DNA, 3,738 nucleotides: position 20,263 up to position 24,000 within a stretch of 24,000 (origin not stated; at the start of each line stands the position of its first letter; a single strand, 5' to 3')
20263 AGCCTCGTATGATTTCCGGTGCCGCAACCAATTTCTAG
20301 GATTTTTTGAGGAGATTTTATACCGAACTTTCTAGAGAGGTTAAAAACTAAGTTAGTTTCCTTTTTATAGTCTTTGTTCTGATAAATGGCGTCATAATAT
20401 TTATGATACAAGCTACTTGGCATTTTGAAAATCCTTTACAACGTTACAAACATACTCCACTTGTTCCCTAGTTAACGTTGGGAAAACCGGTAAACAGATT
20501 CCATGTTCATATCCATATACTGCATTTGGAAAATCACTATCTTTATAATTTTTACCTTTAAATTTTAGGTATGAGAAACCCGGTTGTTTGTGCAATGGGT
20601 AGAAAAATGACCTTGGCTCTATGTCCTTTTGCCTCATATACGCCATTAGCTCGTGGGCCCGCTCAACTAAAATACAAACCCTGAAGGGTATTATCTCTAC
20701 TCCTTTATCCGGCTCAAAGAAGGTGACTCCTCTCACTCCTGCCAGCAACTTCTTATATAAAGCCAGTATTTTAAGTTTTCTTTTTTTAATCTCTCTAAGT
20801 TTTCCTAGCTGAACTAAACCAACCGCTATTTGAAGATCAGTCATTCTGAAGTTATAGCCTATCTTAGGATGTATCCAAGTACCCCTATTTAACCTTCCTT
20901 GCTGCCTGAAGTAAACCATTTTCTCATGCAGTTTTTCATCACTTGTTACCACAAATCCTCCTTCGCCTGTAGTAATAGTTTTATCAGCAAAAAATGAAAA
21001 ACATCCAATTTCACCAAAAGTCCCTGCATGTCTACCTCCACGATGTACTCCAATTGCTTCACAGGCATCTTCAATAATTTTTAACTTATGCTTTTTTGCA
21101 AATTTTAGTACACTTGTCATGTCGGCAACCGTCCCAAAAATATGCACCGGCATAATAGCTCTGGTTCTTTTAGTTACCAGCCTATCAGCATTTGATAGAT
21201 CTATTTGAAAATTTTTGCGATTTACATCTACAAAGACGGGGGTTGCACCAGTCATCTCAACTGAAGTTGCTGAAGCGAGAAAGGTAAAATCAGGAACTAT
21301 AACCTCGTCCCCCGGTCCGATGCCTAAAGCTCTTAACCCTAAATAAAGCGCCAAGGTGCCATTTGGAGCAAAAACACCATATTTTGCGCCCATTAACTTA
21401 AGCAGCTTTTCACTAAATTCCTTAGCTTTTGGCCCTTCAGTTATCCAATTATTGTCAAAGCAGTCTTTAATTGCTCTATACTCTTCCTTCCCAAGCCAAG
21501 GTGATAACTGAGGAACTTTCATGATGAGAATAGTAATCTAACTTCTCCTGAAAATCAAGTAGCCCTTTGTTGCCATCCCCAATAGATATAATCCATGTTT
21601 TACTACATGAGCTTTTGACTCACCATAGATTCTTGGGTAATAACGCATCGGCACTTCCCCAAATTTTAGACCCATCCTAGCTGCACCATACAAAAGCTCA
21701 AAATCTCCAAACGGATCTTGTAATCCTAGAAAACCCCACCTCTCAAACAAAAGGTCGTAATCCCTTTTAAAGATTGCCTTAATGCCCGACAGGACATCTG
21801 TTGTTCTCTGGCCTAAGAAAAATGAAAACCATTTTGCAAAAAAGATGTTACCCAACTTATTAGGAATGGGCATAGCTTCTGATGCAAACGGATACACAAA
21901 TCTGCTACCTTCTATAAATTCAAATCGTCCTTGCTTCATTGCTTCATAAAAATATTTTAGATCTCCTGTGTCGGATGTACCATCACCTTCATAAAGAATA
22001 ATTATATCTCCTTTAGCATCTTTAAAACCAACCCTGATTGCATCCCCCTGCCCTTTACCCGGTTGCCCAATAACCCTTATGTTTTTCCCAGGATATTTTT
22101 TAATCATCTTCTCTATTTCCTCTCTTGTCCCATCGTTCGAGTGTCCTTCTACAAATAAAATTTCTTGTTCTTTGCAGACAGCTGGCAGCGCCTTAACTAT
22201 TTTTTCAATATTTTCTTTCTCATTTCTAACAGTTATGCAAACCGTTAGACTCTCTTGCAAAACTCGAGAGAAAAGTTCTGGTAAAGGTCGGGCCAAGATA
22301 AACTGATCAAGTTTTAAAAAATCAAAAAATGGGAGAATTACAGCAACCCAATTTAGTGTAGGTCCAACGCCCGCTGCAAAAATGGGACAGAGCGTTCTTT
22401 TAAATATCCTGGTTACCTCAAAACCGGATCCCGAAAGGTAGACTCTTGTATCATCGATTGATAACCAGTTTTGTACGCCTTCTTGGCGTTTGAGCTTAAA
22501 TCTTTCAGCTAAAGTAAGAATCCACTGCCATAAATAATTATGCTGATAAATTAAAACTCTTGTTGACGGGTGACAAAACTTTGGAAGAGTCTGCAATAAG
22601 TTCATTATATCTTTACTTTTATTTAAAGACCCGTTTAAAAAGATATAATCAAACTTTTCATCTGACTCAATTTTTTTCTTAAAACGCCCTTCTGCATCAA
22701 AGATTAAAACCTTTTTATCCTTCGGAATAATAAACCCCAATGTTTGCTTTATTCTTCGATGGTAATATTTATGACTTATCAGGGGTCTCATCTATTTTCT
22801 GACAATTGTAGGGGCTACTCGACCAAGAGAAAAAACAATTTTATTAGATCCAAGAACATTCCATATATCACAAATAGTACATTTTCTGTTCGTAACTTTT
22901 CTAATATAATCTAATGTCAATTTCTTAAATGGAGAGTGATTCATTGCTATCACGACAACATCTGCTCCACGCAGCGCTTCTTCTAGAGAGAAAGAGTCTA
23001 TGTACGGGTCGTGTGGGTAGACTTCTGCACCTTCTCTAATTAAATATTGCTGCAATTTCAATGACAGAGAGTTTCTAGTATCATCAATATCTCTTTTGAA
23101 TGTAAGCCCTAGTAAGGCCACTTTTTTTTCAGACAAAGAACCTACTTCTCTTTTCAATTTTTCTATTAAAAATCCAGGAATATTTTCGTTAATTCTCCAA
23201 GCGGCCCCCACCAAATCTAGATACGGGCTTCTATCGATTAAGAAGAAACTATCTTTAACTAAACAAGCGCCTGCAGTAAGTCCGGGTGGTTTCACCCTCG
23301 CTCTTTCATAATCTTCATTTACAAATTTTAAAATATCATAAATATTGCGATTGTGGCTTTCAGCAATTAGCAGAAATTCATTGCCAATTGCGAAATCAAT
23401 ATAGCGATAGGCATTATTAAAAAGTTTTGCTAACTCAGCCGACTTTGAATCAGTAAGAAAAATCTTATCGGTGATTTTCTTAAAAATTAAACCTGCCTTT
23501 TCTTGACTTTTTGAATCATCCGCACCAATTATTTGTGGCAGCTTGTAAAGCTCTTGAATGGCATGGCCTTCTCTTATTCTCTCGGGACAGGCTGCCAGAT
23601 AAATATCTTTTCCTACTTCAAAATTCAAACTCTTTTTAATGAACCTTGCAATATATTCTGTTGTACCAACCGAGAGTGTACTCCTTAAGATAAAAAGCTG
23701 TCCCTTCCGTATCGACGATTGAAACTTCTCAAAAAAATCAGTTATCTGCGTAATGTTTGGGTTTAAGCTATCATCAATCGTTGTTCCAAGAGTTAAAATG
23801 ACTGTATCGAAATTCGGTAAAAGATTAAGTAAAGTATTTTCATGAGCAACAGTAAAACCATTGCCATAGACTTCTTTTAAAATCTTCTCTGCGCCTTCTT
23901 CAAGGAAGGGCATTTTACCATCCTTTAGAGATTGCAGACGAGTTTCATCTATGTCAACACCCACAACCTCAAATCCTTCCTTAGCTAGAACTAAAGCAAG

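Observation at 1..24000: Four GT2 plus four GT-C genes: a multiplexed lipid-carrier (Arn/Gtr/PMT-style) glycosylation island, not a Wzx/Wzy or ABC polysaccharide locus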

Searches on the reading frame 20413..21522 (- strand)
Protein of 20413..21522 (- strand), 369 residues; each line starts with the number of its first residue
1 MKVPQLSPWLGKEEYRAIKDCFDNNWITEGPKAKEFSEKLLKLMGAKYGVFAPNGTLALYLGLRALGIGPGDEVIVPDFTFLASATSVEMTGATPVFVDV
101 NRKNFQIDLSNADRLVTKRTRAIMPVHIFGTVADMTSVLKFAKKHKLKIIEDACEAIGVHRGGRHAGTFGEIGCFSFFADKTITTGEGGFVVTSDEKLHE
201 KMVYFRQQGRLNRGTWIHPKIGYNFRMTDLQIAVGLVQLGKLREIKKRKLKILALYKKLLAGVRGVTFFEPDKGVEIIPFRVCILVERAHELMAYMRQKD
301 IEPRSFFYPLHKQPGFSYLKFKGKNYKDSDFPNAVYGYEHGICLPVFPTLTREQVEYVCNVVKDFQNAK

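Call 5: search_protein_families(library=pfam, proteins=[window:20413-21522:-], max_evalue=0.01)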
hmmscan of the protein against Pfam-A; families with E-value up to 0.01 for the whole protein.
window:20413-21522:- (369 aa): 6 families
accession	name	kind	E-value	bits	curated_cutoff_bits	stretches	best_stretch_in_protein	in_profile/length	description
PF01041.23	DegT_DnrJ_EryC1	-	4.7e-108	362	19.8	1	11-362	4-359/360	DegT/DnrJ/EryC1/StrS aminotransferase family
PF00155.27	Aminotran_1_2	-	5.7e-08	32.8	19.7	1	31-123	42-150/361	Aminotransferase class I and II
PF01212.27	Beta_elim_lyase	-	0.00015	21.6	27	1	29-239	30-244/288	Beta-eliminating lyase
PF01053.26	Cys_Met_Meta_PP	-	0.00015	20.8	27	1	30-154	51-175/381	Cys/Met metabolism PLP-dependent enzyme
PF00266.25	Aminotran_5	-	0.00029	20.3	21.5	1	39-282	51-316/371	Aminotransferase class-V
PF00909.26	Ammonium_transp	-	0.0021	17.3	23.2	1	128-201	279-350/399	Ammonium Transporter Family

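Call 7: search_protein_families(library=ncbifam, proteins=[window:20413-21522:-], max_evalue=0.001)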
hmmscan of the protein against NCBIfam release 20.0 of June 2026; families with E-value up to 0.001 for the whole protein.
window:20413-21522:- (369 aa): 25 families
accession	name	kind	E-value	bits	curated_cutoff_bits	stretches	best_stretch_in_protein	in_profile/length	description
TIGR04181.1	NHT_00031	hypoth_equivalog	3.9e-77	259.5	420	1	7-345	5-357/359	LegC family aminotransferase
TIGR03588.1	PseC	equivalog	2e-74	250.8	423.5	1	9-363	8-377/380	UDP-4-amino-4,6-dideoxy-N-acetyl-beta-L-altrosamine transaminase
NF008658.2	PRK11658.1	equivalog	2.1e-60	204.4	631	1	6-365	8-376/379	UDP-4-amino-4-deoxy-L-arabinose aminotransferase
NF008687.0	PRK11706.1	equivalog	4e-56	190.4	375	1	8-365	7-373/375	dTDP-4-amino-4,6-dideoxygalactose transaminase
NF011936.0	PRK15407.1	equivalog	2.9e-54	184.4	423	2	10-210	44-252/440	lipopolysaccharide biosynthesis protein RfbH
TIGR04427.1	PLP_DesI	equivalog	1.6e-53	182.2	650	1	18-363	38-380/390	dTDP-4-dehydro-6-deoxyglucose aminotransferase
TIGR02379.1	ECA_wecE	subfamily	1e-46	159.5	434.85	1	8-365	8-374/376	dTDP-4-amino-4,6-dideoxy-D-glucose transaminase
NF041364.1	GntC_guanitoxin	equivalog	1.5e-09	37.3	415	1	68-153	81-174/356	guanitoxin biosynthesis PLP-dependent (S)-gamma-hydroxy-L-arginine cyclodehydratase GntC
NF005816.0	PRK07682.1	equivalog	7.6e-09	34.7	620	1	57-153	101-203/390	aminotransferase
NF004975.0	PRK06348.1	equivalog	1.8e-08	33.8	549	1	57-186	100-230/384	pyridoxal phosphate-dependent aminotransferase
NF006569.0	PRK09082.1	subfamily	5.1e-08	32.4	420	1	55-150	100-200/386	methionine aminotransferase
NF005817.0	PRK07683.1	equivalog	3.8e-07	29.2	575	1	57-124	100-166/387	aminotransferase A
NF009079.0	PRK12414.1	subfamily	2.7e-06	26.7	481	1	58-124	102-167/384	methionine aminotransferase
NF004770.0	PRK06108.1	subfamily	3.8e-06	26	422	1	54-153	104-210/396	pyridoxal phosphate-dependent aminotransferase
NF041091.1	asp_aminotase_Arch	equivalog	2.8e-05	23.1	550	1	54-152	95-199/376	aspartate aminotransferase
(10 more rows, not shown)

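Call 21: find_encoding_contigs(protein=window:20413-21522:-, flank=10000, max_places=3)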
Protein window:20413-21522:- (369 aa): no gene with exactly this product is on record in the collection.

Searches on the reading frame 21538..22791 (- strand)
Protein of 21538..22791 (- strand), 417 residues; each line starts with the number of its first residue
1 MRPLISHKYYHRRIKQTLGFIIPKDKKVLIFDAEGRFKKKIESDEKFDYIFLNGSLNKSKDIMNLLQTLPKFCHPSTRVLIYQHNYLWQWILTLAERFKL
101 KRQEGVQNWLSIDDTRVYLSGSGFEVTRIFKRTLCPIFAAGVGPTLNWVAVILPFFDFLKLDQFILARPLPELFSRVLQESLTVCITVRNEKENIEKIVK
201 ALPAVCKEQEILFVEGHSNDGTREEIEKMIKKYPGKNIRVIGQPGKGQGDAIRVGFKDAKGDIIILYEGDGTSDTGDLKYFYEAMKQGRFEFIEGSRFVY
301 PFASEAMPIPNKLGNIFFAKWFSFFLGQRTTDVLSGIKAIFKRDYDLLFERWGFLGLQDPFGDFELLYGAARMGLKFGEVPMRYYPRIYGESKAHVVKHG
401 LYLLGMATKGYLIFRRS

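Call 5: search_protein_families(library=pfam, proteins=[window:21538-22791:-], max_evalue=0.01)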
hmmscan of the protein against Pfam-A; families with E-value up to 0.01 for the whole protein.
window:21538-22791:- (417 aa): 5 families
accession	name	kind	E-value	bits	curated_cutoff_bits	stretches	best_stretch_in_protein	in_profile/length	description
PF00535.33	Glycos_transf_2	-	9.7e-17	61.8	23.3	1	183-312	1-130/168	Glycosyl transferase family 2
PF13641.12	Glyco_tranf_2_3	-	3.7e-05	24.3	27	1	182-352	3-177/230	Glycosyltransferase like family 2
PF13489.12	Methyltransf_23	-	0.00038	20.6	27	1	41-127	76-162/164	Methyltransferase domain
PF13847.12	Methyltransf_31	-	0.00052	20.2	27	1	32-99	62-127/145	Methyltransferase domain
PF10111.15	Glyco_tranf_2_2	-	0.0039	17.2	27.3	1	183-271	1-92/276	Glycosyltransferase like family 2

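Call 6: search_protein_families(library=ncbifam, proteins=[window:21538-22791:-], max_evalue=0.001)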
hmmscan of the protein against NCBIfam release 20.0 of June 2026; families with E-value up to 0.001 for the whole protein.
window:21538-22791:- (417 aa): 11 families
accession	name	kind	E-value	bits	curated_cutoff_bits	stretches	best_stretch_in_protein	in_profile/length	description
TIGR04182.1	glyco_TIGR04182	equivalog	3.5e-24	85.7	325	1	183-402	3-209/293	S-layer glycoprotein N-glycosyltransferase AglJ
NF041391.1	DPhHxTase_Halo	equivalog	2e-14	53.1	375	1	189-393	4-191/213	dolichyl-phosphate hexose transferase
TIGR03937.1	PgaC_IcaA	equivalog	6.6e-09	35.2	422.3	1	180-287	45-152/407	poly-beta-1,6-N-acetyl-D-glucosamine synthase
TIGR04283.1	glyco_like_mftF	equivalog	8.7e-08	32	182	1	182-273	1-85/221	TIGR04283 family arsenosugar biosynthesis glycosyltransferase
NF047588.1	GlcsyltransPgfSStrep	equivalog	1.9e-06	27.3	500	1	182-297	3-121/308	glycosyltransferase PgfS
NF007986.1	PRK10714.1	equivalog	3.7e-06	26.2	529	1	182-271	8-101/316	undecaprenyl-phosphate 4-deoxy-4-formamido-L-arabinose transferase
NF041875.1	EPS_EpsD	equivalog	7.9e-05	22.2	370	1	182-279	1-98/325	exopolysaccharide biosynthesis glycosyltransferase EpsD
NF010496.0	PRK13915.1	equivalog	0.00012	21.2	262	1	172-270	23-126/307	glucosyl-3-phosphoglycerate synthase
TIGR04009.1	wcaE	equivalog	0.00016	21.1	369.2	1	186-270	8-93/248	colanic acid biosynthesis glycosyltransferase WcaE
TIGR03965.1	mycofact_glyco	equivalog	0.00016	20.7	280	1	169-280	65-174/467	mycofactocin biosynthesis glycosyltransferase MftF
NF007482.0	PRK10073.1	equivalog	0.00043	19.4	423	1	180-268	6-93/334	glycosyltransferase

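Call 9: find_encoding_contigs(protein=window:21538-22791:-, flank=10000, max_places=6)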
Protein window:21538-22791:- (417 aa): 2 contigs read that carry it; 2 places shown.
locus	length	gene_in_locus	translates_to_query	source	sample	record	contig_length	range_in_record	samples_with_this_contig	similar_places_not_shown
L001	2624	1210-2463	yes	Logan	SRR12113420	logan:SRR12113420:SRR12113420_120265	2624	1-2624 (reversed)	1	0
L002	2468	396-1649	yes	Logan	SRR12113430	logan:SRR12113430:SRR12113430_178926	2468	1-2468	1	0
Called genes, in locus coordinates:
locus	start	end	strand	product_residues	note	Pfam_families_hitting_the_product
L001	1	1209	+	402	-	?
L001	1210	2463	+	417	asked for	PF00535:Glycos_transf_2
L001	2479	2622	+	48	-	?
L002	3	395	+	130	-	?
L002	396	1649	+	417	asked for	PF00535:Glycos_transf_2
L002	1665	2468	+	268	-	?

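Call 14: search_solved_structures(query=window:21538-22791:-, max_evalue=0.001)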
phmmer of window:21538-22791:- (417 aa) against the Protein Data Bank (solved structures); distinct sequences matched with E-value up to 0.001: 4.
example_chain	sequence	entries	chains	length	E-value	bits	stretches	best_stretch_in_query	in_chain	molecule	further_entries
5mlz_A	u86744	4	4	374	2.9e-09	39.7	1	182-313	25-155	Dolichol monophosphate mannose synthase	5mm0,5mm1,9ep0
8vxh_A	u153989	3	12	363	0.00022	23.6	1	180-272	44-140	Undecaprenyl-phosphate 4-deoxy-4-formamido-L-arabinose transferase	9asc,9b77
9bhc_C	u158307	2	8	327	0.00024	23.6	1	180-272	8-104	Undecaprenyl-phosphate 4-deoxy-4-formamido-L-arabinose transferase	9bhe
9hwj_A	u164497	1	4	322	0.00073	21.9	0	181-271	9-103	Undecaprenyl-phosphate 4-deoxy-4-formamido-L-arabinose transferase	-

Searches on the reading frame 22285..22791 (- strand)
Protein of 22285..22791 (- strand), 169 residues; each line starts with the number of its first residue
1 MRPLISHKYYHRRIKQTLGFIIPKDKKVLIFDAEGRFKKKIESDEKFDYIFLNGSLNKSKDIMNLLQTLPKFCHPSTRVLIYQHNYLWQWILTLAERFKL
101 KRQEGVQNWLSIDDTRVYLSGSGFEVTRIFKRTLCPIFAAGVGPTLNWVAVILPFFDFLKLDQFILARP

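Call 58: search_protein_families(library=pfam, proteins=[window:22285-22791:-], max_evalue=10)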
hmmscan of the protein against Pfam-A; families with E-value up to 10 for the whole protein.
window:22285-22791:- (169 aa): 4 families
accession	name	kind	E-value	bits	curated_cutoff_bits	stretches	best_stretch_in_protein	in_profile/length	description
PF13489.12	Methyltransf_23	-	7.5e-05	23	27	1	41-127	76-162/164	Methyltransferase domain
PF13847.12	Methyltransf_31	-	0.00015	21.9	27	1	32-101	62-129/145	Methyltransferase domain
PF03602.21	Cons_hypoth95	-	0.14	12.2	24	1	25-79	92-148/182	Conserved hypothetical protein 95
PF17187.10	Svf1_C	-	0.25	11.6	25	1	40-104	90-145/163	Svf1-like C-terminal lipocalin-like domain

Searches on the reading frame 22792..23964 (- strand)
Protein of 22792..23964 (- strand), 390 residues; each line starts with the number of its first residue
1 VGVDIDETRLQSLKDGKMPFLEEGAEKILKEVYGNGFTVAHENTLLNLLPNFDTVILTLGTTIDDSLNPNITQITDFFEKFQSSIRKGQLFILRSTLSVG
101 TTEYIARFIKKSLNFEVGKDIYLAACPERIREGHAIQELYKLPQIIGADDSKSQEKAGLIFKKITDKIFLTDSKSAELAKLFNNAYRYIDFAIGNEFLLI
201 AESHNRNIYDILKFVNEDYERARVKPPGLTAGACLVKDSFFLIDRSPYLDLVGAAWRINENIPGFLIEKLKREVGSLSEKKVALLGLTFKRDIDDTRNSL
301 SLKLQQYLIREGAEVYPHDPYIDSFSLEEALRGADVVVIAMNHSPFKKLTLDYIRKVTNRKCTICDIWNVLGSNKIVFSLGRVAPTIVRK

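Call 5: search_protein_families(library=pfam, proteins=[window:22792-23964:-], max_evalue=0.01)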
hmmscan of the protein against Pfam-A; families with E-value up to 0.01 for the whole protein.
window:22792-23964:- (390 aa): 3 families
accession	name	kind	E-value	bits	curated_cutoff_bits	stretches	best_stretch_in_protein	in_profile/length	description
PF03721.20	UDPG_MGDP_dh_N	-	3.8e-24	85.7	27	1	2-155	28-181/187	UDP-glucose/GDP-mannose dehydrogenase family, NAD binding domain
PF03720.21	UDPG_MGDP_dh_C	-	9.4e-19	68.1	30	1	283-371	1-101/103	UDP-glucose/GDP-mannose dehydrogenase family, UDP binding domain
PF00984.24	UDPG_MGDP_dh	-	7.5e-10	39.2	25.4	1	174-258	1-91/94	UDP-glucose/GDP-mannose dehydrogenase family, central domain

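Call 7: search_protein_families(library=ncbifam, proteins=[window:22792-23964:-], max_evalue=0.001)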
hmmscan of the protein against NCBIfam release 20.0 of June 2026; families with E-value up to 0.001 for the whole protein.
window:22792-23964:- (390 aa): 7 families
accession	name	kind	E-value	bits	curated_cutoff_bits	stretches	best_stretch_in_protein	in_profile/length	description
TIGR03026.1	NDP-sugDHase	subfamily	9.7e-80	268.3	189.8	1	1-368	27-412/413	nucleotide sugar dehydrogenase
NF040825.1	UDPMaNacDH_Arch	equivalog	9.7e-55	186.1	750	1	2-364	28-395/418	UDP-N-acetyl-D-mannosamine dehydrogenase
NF008286.0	PRK11064.1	equivalog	3.9e-45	154.2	459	1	1-356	30-409/420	UDP-N-acetyl-D-mannosamine dehydrogenase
NF047673.2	TeichurnBiosyTuaD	equivalog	1.3e-30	106.9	700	1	3-322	30-353/439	UDP-glucose 6-dehydrogenase TuaD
NF041297.1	UDPGDh_AglM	equivalog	2.6e-28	99.1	670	1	2-322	28-359/429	UDP-glucose 6-dehydrogenase AglM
NF011729.0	PRK15182.1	equivalog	1.4e-21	76.8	592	1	2-373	33-418/425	Vi polysaccharide biosynthesis UDP-N-acetylglucosamine C-6 dehydrogenase TviB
NF011631.0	PRK15057.1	equivalog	2.3e-08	33.6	757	1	4-244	29-263/388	UDP-glucose 6-dehydrogenase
